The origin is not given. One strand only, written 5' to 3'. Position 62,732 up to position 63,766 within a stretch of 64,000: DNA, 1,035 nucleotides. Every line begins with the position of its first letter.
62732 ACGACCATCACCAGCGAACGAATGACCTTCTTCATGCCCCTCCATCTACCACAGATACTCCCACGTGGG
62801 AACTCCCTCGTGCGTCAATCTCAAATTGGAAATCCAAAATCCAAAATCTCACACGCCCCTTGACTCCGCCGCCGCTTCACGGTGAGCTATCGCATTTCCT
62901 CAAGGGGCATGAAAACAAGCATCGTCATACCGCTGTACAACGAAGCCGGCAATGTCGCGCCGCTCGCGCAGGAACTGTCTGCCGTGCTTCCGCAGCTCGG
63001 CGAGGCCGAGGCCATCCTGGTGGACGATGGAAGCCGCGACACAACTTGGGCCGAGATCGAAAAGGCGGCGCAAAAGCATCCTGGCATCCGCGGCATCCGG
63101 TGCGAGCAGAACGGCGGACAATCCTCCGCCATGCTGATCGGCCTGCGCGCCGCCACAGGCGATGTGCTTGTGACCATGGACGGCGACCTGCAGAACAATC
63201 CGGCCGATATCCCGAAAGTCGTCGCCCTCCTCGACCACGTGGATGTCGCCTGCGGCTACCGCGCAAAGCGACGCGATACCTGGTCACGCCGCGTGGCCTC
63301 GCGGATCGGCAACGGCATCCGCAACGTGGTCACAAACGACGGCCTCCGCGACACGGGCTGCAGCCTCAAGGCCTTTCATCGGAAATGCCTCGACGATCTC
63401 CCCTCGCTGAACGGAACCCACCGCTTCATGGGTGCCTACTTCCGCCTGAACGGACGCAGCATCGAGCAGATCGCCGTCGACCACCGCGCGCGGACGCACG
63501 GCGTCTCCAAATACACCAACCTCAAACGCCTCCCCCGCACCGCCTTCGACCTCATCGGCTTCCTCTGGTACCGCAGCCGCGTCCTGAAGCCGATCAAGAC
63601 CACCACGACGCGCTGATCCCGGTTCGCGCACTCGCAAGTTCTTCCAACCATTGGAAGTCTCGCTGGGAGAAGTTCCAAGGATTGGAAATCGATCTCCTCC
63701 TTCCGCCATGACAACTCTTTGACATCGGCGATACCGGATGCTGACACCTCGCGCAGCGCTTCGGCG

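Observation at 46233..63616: About 17 kb glycosylation island: two GT2(Dpm1-like)/GT-C(ArnT/PMT-like) pairs, three methyltransferases and a complete GDP-heptose-type operon, next to a giant adhesin gene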

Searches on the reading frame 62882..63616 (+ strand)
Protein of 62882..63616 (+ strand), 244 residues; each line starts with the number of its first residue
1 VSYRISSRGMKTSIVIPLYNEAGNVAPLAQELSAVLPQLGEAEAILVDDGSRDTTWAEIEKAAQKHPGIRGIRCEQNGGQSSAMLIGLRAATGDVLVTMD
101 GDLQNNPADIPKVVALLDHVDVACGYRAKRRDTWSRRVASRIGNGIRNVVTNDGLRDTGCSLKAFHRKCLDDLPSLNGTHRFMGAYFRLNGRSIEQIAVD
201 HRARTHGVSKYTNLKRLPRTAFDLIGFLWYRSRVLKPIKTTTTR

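Call 4: search_protein_families(library=pfam, proteins=[window:62882-63616:+], max_evalue=0.001)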
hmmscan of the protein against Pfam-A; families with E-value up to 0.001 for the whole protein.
window:62882-63616:+ (244 aa): 2 families
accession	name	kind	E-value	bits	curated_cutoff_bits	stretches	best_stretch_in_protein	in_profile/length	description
PF00535.33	Glycos_transf_2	-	1e-30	107.3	23.3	1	13-172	1-166/168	Glycosyl transferase family 2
PF13641.12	Glyco_tranf_2_3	-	3e-06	27.8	27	1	12-134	3-131/230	Glycosyltransferase like family 2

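Call 5: search_protein_families(library=ncbifam, proteins=[window:62882-63616:+], max_evalue=0.00001)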
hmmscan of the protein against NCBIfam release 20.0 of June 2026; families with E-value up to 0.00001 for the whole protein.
window:62882-63616:+ (244 aa): 13 families
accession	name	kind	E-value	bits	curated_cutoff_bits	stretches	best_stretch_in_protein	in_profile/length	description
NF007986.1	PRK10714.1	equivalog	1.8e-36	125.8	529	1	11-228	7-226/316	undecaprenyl-phosphate 4-deoxy-4-formamido-L-arabinose transferase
NF047588.1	GlcsyltransPgfSStrep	equivalog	2.1e-30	106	500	1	10-218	1-212/308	glycosyltransferase PgfS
TIGR03937.1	PgaC_IcaA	equivalog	7.5e-15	54.8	422.3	1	11-103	46-136/407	poly-beta-1,6-N-acetyl-D-glucosamine synthase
NF041875.1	EPS_EpsD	equivalog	2.5e-13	50.1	370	1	13-108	2-95/325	exopolysaccharide biosynthesis glycosyltransferase EpsD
TIGR03965.1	mycofact_glyco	equivalog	1e-12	47.7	280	1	10-123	74-185/467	mycofactocin biosynthesis glycosyltransferase MftF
NF007482.0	PRK10073.1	equivalog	6.7e-12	45.1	423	1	9-123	5-118/334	glycosyltransferase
TIGR04283.1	glyco_like_mftF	equivalog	1.6e-10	40.9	182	1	13-117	2-97/221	TIGR04283 family arsenosugar biosynthesis glycosyltransferase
NF058614.1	PPMAGASynPpgS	equivalog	5.6e-10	39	370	1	13-173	3-165/226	polyprenyl-phospho-N-acetylgalactosaminyl synthase PpgS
NF010496.0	PRK13915.1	equivalog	1.5e-07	30.8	262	1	8-114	29-139/307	glucosyl-3-phosphoglycerate synthase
NF047683.1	TeichurnBiosyTuaG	equivalog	2e-07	30.9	400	1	11-125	7-119/252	teichuronic acid biosynthesis protein TuaG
TIGR04182.1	glyco_TIGR04182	equivalog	6.8e-07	29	325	1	13-172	3-158/293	S-layer glycoprotein N-glycosyltransferase AglJ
NF041391.1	DPhHxTase_Halo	equivalog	2e-06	26.9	375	1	19-175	4-155/213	dolichyl-phosphate hexose transferase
TIGR04242.1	nodulat_NodC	equivalog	5.9e-06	25.5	550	1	13-135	51-178/395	chitooligosaccharide synthase NodC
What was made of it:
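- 62909..63616 (+): GT2d. An ArnC-like GT2 catalytic domain without TM helices (235 aa), divergent from the heptose operon. NCBIfam ArnC 125.8 bits (call 5).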

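Call 45: search_solved_structures(query=window:62909-63616:+, max_evalue=0.00001)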
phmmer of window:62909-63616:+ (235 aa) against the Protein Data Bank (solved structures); distinct sequences matched with E-value up to 0.00001: 9.
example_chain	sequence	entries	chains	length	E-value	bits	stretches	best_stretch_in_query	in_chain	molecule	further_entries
9hwj_A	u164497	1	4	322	8.7e-33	117.1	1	2-219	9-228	Undecaprenyl-phosphate 4-deoxy-4-formamido-L-arabinose transferase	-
9bhc_C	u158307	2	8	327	8.4e-31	110.6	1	2-219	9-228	Undecaprenyl-phosphate 4-deoxy-4-formamido-L-arabinose transferase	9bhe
8vxh_A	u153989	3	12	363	1.1e-30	110.1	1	2-219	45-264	Undecaprenyl-phosphate 4-deoxy-4-formamido-L-arabinose transferase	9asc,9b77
5mlz_A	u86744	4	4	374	3.1e-18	69.4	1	1-119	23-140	Dolichol monophosphate mannose synthase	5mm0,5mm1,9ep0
5eke_A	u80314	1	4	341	5.8e-15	58.8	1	3-214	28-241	Uncharacterized glycosyltransferase sll0501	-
5ekp_C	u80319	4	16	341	7.7e-15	58.3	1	3-210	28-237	Uncharacterized glycosyltransferase sll0501 | Glycosyltransferase sll0501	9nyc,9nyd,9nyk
9nye_A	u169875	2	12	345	8e-15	58.3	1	3-210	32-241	Glycosyltransferase sll0501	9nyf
2z87_A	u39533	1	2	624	1.8e-09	40.8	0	4-111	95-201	Chondroitin synthase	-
2z86_A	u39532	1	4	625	1.8e-09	40.8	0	4-111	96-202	Chondroitin synthase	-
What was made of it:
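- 62909..63616 (+): PDB ArnC 8.7e-33, DPMS, GtrB (call 45).
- GT2d and GT2a are ArnC-like (calls 5, 45).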
